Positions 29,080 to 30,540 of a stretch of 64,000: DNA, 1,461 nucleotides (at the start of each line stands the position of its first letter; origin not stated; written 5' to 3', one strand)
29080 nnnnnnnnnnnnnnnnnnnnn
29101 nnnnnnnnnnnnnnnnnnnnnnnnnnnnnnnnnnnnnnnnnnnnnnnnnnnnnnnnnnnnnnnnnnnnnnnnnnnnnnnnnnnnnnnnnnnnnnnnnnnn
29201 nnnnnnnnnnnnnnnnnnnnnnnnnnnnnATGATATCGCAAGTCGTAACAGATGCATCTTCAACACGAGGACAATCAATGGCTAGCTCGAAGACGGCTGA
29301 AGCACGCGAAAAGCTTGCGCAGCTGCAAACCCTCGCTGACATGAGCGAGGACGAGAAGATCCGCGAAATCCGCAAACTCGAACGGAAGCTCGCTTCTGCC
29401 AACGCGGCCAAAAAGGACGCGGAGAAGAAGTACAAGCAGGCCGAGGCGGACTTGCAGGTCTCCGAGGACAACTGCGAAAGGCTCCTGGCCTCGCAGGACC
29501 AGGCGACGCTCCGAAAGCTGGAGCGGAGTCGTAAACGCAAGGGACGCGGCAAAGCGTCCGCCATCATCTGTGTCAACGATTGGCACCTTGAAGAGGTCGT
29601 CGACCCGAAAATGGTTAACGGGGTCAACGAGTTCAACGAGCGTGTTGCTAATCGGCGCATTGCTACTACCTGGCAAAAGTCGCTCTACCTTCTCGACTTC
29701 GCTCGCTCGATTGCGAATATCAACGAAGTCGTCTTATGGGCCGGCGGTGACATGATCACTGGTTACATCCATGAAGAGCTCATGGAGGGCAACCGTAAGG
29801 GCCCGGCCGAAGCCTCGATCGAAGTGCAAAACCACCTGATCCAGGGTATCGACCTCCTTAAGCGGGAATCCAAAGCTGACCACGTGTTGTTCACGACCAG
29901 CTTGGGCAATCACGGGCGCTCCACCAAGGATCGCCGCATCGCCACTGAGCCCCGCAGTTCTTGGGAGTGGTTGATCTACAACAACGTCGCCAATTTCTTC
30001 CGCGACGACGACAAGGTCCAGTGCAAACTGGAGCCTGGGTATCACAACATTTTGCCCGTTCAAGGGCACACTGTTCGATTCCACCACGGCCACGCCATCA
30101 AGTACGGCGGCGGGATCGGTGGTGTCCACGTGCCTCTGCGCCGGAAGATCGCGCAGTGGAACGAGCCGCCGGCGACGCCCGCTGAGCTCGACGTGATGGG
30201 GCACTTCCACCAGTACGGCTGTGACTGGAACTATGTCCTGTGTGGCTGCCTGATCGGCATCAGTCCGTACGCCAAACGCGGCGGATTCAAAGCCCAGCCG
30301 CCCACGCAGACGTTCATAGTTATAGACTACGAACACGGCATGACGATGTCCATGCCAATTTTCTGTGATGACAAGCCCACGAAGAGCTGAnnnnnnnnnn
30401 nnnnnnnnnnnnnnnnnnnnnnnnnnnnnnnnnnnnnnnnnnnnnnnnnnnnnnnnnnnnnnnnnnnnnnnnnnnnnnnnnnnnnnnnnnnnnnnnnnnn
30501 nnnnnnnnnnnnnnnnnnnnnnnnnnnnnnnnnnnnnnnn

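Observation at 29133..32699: Strongly promoted early operon encoding a nucleotide-pool remodelling set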

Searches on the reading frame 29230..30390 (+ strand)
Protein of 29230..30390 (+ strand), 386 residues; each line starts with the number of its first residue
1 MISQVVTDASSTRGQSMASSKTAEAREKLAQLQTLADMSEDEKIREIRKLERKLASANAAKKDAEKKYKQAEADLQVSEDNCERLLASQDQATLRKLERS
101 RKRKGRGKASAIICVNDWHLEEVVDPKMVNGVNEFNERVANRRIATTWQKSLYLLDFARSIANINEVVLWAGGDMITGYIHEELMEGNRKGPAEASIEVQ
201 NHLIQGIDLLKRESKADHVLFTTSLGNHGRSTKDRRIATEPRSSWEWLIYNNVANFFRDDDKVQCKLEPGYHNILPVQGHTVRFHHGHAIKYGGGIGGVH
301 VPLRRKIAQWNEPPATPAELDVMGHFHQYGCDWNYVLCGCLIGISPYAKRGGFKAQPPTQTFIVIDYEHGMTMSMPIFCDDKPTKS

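Call 3: search_protein_families(library=pfam, proteins=[window:29230-30390:+], max_evalue=0.1)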
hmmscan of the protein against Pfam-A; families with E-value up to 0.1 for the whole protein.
window:29230-30390:+ (386 aa): 1 family
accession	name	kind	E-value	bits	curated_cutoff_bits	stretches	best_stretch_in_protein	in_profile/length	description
PF15619.11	Lebercilin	-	0.034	14.1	34.3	1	28-94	100-166/193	Ciliary protein causing Leber congenital amaurosis disease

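Call 4: search_protein_families(library=phrogs, proteins=[window:29230-30390:+], max_evalue=0.01)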
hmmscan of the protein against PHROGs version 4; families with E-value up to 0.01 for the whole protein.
window:29230-30390:+ (386 aa): 1 family
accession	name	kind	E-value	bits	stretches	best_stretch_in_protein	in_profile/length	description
phrog_284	-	DNA, RNA and nucleotide metabolism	7.2e-37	128.2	1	24-378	43-393/398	exonuclease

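Call 8: search_dna_similar(query=window:29230-30390:+, collection=phages, mode=protein, max_rows=25)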
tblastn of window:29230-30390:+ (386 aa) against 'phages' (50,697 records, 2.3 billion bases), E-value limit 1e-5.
Records with a match: 62; places in all: 62; records where one place covers at least 80% of the query: 0.
Best place of each record, by identity: <60% 62.
By first word of the organism name: Phocaeicola 24; Parabacteroides 15; Bacteroides 14; Cyanophage 2; Synechococcus 2; Thomasclavelia 2; uncultured 1; Caudoviricetes 1; OM05-12 1.
By host as written in the record: Parabacteroides merdae DA116 6; Phocaeicola dorei DA26 5; Phocaeicola massiliensis DA127 4; Parabacteroides merdae DA682 3; Parabacteroides merdae DA708 3; Phocaeicola vulgatus DA741 3; Phocaeicola vulgatus DA57 3; Phocaeicola vulgatus DA283 3; and 22 more.
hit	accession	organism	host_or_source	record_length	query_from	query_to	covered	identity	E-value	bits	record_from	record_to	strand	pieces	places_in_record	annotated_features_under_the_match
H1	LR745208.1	uncultured phage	metagenomic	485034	112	381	70%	32.7%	6e-25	112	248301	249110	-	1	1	record has no annotation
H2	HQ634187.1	Cyanophage KBS-S-2A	Synechococcus sp. WH7803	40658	112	380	70%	32.7%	3e-40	157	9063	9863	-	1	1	hypothetical protein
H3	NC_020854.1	Cyanophage KBS-S-2A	Synechococcus sp. WH7803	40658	112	380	70%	32.7%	3e-40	157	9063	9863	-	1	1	hypothetical protein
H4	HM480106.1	Synechococcus phage S-CBS1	Synechococcus sp. CB0201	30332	112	380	70%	32.7%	1e-38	153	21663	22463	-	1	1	hypothetical protein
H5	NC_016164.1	Synechococcus phage S-CBS1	Synechococcus sp. CB0201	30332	112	380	70%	32.7%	1e-38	153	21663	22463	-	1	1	DNA repair exonuclease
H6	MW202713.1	Caudoviricetes sp.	Manatee Spring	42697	113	386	71%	29.4%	1e-19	97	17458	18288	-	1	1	archeal DNA polymerase iI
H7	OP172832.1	Parabacteroides phage PM682P6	Parabacteroides merdae DA682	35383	112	380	70%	29.0%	5e-19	95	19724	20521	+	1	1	hypothetical protein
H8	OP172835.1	Parabacteroides phage PM708P4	Parabacteroides merdae DA708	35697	112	380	70%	29.0%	6e-19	95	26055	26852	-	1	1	hypothetical protein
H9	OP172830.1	Parabacteroides phage PM682P3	Parabacteroides merdae DA682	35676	112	380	70%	29.0%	6e-19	95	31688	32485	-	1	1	hypothetical protein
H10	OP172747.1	Phocaeicola phage BV739P1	Phocaeicola vulgatus DA739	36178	112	380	70%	28.3%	3e-20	99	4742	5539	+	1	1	hypothetical protein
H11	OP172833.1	Parabacteroides phage PM708P2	Parabacteroides merdae DA708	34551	112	380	70%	28.1%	4e-19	95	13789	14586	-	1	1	hypothetical protein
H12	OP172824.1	Parabacteroides phage PM116P1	Parabacteroides merdae DA116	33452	112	380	70%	28.1%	4e-19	95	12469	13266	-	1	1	hypothetical protein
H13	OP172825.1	Parabacteroides phage PM116P2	Parabacteroides merdae DA116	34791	112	380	70%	28.1%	4e-19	95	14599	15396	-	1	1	hypothetical protein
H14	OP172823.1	Parabacteroides phage PM93P1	Parabacteroides merdae BSC93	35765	112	380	70%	28.1%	4e-19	95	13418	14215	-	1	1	hypothetical protein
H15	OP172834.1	Parabacteroides phage PM708P3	Parabacteroides merdae DA708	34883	112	380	70%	28.1%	6e-19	95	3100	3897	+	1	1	hypothetical protein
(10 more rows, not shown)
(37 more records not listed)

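Call 15: find_related_loci(query=window:29278-30390:+, collection=viral_contigs, flank=8000)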
Query window:29278-30390:+ (370 aa) in viral_contigs; peptide patterns used: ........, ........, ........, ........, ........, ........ (x = any residue, [..] = any of these).
55 stretches matched a pattern; 52 encode a relative of the query (tblastn E <= 1e-3); 52 distinct loci.
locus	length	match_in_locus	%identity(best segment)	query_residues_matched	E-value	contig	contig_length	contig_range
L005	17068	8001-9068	57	11-368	8e-134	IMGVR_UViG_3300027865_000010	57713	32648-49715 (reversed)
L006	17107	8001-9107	46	1-366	3e-113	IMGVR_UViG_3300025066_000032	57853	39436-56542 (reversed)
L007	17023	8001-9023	64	23-365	6e-146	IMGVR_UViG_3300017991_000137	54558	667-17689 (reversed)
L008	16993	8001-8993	41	34-364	5e-82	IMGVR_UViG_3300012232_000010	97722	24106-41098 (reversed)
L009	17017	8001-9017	40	22-364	9e-81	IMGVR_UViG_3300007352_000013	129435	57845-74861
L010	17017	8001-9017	39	22-364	5e-77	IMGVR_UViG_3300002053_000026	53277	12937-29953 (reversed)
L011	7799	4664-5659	40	33-364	1e-75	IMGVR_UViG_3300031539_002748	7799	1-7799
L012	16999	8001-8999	38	30-364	8e-73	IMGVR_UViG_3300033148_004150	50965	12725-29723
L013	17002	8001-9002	38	34-369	2e-72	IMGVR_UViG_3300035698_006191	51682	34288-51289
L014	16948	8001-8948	38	50-369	3e-71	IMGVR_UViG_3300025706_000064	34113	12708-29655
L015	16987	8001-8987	39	37-370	5e-71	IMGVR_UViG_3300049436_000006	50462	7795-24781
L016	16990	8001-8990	38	37-370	3e-70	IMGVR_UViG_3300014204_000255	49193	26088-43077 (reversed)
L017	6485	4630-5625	37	37-370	8e-69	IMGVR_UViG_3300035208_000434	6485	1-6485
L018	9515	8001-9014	38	20-362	4e-68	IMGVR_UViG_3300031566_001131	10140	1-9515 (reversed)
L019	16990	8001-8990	38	44-369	4e-67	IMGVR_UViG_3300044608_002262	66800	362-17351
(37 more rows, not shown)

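Call 28: search_solved_structures(query=A1, max_evalue=1, show_alignments=2)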
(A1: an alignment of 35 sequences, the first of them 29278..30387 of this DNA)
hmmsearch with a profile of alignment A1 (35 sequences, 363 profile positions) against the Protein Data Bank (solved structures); distinct sequences matched with E-value up to 1: 0.

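Call 29: find_homologous_proteins(query=window:29278-30387:+, max_evalue=0.00001)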
Query window:29278-30387:+ (370 aa): 560 proteins with E <= 0.00001 among 2381 candidates; the best 120 are listed.
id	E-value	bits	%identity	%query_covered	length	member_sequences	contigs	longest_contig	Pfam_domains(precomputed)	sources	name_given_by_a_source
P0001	9.5e-254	859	100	100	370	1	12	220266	-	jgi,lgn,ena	-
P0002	1.7e-149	516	63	93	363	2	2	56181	-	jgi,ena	-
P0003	2.7e-140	486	57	98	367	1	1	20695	-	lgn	-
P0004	4.6e-139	482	55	99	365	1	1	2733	-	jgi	jgi:hypothetical protein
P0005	2.9e-137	476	56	97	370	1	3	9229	-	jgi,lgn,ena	-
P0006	9.4e-130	451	54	98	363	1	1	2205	-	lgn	-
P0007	2.4e-129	450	57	97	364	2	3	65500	-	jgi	-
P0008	1.2e-122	428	52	99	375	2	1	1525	-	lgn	-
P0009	5.3e-122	426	49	99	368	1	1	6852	-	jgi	jgi:hypothetical protein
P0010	2.4e-119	417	56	91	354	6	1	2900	-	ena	-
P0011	1.1e-117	411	54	92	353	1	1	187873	-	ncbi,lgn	ncbi:MAG: hypothetical protein RIC55_02330 [Pirellulaceae bacterium]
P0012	3.6e-117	410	53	94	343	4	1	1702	-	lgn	-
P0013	2.1e-116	407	54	94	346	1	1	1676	-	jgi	jgi:hypothetical protein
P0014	2.9e-116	407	53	91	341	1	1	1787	PF00149.34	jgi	jgi:Calcineurin-like phosphoesterase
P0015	3.8e-116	406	51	98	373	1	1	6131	-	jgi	jgi:hypothetical protein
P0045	2.0e-104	368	48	92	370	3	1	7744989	-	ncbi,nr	ncbi:hypothetical protein [Maioricimonas rarisocia]|nr:hypothetical protein [Maioricimonas rarisocia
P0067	4.5e-97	343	45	94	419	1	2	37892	PF02954.26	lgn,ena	-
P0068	4.9e-97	343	52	76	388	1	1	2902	PF02954.26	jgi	-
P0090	8.5e-90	320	44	96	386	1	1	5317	PF02954.26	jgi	jgi:transposase-like protein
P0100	2.8e-86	308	42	98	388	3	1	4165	PF02954.26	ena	-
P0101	2.9e-86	308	41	95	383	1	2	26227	PF02954.26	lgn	-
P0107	1.4e-84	302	41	91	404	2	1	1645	PF02954.26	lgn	-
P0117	1.0e-81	293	42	92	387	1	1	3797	PF02954.26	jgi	jgi:hypothetical protein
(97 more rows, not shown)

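Call 38: predict_structure(alignment_id=A2)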
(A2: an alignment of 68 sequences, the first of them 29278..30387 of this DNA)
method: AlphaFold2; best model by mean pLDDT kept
length: 370 residues; sequences in the alignment: 68
mean_pLDDT: 92.9   pTM: 0.79
mean pLDDT of the five models: 92.9, 92.2, 91.4, 91.0, 90.0
residues with pLDDT >= 90: 296; 70-90: 60; 50-70: 12; < 50: 2
segments of 3 or more residues with pLDDT < 50: none
pLDDT, mean of each block of 10 residues (from residue 1): 76 88 93 94 96 98 95 79 66 97 96 94 97 98 97 98 84 92 98 98 98 92 93 98 98 97 98 88 93 94 97 96 96 90 98 98 77
secondary structure, 60 per line:
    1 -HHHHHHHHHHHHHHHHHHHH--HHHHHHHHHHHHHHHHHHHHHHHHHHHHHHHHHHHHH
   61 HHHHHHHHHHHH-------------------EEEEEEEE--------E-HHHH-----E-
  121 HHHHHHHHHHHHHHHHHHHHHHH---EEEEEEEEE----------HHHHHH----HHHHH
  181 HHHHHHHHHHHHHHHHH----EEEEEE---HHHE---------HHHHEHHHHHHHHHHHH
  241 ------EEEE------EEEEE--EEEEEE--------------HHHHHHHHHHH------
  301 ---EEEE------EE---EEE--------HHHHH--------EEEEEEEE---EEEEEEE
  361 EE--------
elements in order: H2-21 H24-72 E92-99 H110-113 H121-143 E147-155 H166-171 H176-197 E202-207 H224-227 H229-240 E247-250 E257-261 E264-269 H284-294 E304-307 E319-321 H330-334 E343-350 E354-362

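Call 66: fold_search(model_id=the predicted structure, library=viral)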
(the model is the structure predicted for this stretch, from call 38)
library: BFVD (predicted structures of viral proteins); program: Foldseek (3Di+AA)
matches with E <= 10: 702; with E <= 0.001: 86
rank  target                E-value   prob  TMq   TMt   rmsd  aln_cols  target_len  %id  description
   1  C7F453                1.7e-22  1.00  0.64  0.63  20.4       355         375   17  (no name in the UniProt tables at hand)
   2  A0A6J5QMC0            1.5e-21  1.00  0.65  0.58  25.4       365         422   21  Uncharacterized protein [uncultured Caudovirales phage]
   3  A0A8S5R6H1            3.3e-21  1.00  0.63  0.50  29.4       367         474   17  DNA polymerase II small subunit [Ackermannviridae sp. ctaCq7]
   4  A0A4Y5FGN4            1.1e-19  1.00  0.59  0.52  27.2       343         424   18  DNA polymerase [Lactobacillus phage 3-521]
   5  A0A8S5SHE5            3.5e-19  1.00  0.57  0.52  25.4       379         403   14  DNA polymerase II small subunit [Siphoviridae sp. ctBCr48]
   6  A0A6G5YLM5            3.2e-18  1.00  0.60  0.53  27.5       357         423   17  (no name in the UniProt tables at hand)
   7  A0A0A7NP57            7.9e-18  1.00  0.61  0.46  26.4       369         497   16  Calcineurin-like phosphoesterase domain-containing protein [Lactobacillus phage LfeInf]
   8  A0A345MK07            1.1e-17  1.00  0.60  0.52  29.9       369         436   15  Putative metallophosphatase [Bacillus phage BSP38]
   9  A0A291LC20            2.7e-17  1.00  0.63  0.83   2.9       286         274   15  Metallo-dependent phosphatase [Caulobacter phage Lullwater]
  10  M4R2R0                5.0e-17  1.00  0.62  0.56   2.8       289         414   16  (no name in the UniProt tables at hand)
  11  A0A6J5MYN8            1.5e-16  1.00  0.62  0.53   3.7       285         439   17  Uncharacterized protein [uncultured Caudovirales phage]
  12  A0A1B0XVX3            6.0e-15  1.00  0.55  0.62   5.7       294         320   16  Calcineurin-like phosphoesterase domain-containing protein [Campylobacter phage PC5]
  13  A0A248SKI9            1.1e-14  1.00  0.53  0.42  22.9       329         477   15  (no name in the UniProt tables at hand)
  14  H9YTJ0                2.0e-14  1.00  0.56  0.60   4.4       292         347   17  (no name in the UniProt tables at hand)
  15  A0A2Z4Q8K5            2.6e-14  1.00  0.58  0.54   3.8       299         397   15  (no name in the UniProt tables at hand)
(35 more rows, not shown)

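Call 72: search_protein_families(library=ncbifam, proteins=[window:29278-30387:+], max_evalue=0.01)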
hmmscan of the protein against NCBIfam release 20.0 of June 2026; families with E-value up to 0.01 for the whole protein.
window:29278-30387:+ (370 aa): 0 families

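Call 73: search_protein_families(library=padloc, proteins=[window:29278-30387:+], max_evalue=0.01)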
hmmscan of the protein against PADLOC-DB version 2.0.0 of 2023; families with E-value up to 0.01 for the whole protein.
window:29278-30387:+ (370 aa): 0 families

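Call 91: find_encoding_contigs(protein=P0045, flank=9000, max_places=1)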
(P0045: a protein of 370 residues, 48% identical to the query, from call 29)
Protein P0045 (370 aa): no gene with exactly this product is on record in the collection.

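Call 92: find_encoding_contigs(protein=P0011, flank=9000, max_places=1)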
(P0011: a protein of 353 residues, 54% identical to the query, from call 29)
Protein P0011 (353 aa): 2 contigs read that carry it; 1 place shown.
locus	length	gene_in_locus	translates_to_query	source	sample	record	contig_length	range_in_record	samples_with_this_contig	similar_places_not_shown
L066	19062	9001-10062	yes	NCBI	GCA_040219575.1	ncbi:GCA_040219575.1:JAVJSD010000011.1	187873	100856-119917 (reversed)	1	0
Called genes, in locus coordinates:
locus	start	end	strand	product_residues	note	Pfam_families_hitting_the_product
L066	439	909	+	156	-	PF01047:MarR (faint), PF01325:Fe_dep_repress (faint), PF01726:LexA_DNA_bind, PF01978:TrmB (faint), PF12802:MarR_2 (weak), PF09339:HTH_IclR (faint), PF13545:HTH_Crp_2 (faint), PF13412:HTH_24 (weak), +3 more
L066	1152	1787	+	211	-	PF01726:LexA_DNA_bind, PF13412:HTH_24 (faint), PF09339:HTH_IclR (weak), PF12802:MarR_2 (weak), PF00717:Peptidase_S24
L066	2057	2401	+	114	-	-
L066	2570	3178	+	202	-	PF04542:Sigma70_r2 (faint)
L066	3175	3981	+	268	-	PF12705:PDDEXK_1 (weak), PF12684:DUF3799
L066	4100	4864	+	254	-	PF13191:AAA_16 (faint), PF13479:AAA_24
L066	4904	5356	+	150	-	PF05037:DUF669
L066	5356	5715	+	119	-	PF05866:RusA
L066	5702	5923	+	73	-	PF11753:DUF3310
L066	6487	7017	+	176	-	-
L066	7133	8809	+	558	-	PF00270:DEAD, PF04851:ResIII, PF00271:Helicase_C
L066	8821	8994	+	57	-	-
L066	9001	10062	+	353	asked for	-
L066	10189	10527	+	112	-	PF18909:dGTP_diPhyd_N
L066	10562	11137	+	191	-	-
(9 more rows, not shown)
